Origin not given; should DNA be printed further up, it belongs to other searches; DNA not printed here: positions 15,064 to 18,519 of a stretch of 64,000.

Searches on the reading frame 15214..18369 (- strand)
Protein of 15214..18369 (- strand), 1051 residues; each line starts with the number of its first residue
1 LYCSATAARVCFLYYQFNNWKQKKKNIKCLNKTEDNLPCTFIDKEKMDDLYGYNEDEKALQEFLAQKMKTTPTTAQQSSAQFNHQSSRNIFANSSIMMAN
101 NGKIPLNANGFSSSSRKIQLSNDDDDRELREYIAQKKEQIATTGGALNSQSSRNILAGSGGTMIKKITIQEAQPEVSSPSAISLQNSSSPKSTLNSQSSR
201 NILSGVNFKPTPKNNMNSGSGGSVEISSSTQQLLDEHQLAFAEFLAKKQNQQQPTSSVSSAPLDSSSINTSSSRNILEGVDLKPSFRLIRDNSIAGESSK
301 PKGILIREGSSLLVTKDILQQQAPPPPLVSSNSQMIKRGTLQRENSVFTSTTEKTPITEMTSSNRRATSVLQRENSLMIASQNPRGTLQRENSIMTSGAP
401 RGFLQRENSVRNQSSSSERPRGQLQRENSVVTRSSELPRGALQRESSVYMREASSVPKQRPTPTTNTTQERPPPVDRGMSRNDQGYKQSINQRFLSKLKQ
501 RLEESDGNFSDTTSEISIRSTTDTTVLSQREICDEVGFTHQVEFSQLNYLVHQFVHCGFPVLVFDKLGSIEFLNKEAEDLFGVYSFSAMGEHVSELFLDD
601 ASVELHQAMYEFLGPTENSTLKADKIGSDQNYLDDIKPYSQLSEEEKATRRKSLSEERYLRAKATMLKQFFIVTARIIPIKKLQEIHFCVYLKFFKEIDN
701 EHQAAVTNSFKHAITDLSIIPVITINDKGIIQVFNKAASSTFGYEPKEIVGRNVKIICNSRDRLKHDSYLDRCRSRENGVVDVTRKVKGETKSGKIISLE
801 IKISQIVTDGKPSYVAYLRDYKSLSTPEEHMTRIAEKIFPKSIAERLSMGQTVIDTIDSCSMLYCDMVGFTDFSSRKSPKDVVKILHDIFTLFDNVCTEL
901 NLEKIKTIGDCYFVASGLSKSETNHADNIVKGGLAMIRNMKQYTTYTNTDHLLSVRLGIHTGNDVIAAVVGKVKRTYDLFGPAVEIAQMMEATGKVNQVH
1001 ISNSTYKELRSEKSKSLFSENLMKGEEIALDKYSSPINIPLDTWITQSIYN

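Call 5: search_protein_families(library=pfam, proteins=[window:15214-18369:-], max_evalue=0.1)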
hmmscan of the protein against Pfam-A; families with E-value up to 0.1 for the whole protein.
window:15214-18369:- (1051 aa): 8 families
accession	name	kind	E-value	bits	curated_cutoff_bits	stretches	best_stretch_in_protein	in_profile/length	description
PF00211.25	Guanylate_cyc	-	5e-44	150.5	21.9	1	855-1015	4-162/183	Adenylate and Guanylate cyclase catalytic domain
PF13426.13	PAS_9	-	5.2e-12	46.4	27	1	722-820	4-100/103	PAS domain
PF00989.32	PAS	-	6.3e-12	46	22.6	1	712-816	4-108/113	PAS fold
PF08448.16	PAS_4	-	1.6e-07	31.9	23.1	1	558-611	5-58/110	PAS fold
PF13188.13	PAS_8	-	4.4e-06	26.8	21.8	1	558-597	11-47/65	PAS domain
PF24820.1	Diguanyl_cycl_sensor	-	3.8e-05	24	28.1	1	721-820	8-109/109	Diguanylate cyclase-like sensor domain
PF08447.18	PAS_3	-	0.026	15.2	25.6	1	735-815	5-85/89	PAS fold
PF15957.10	Comm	-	0.096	13.4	27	0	11-36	30-55/110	Commissureless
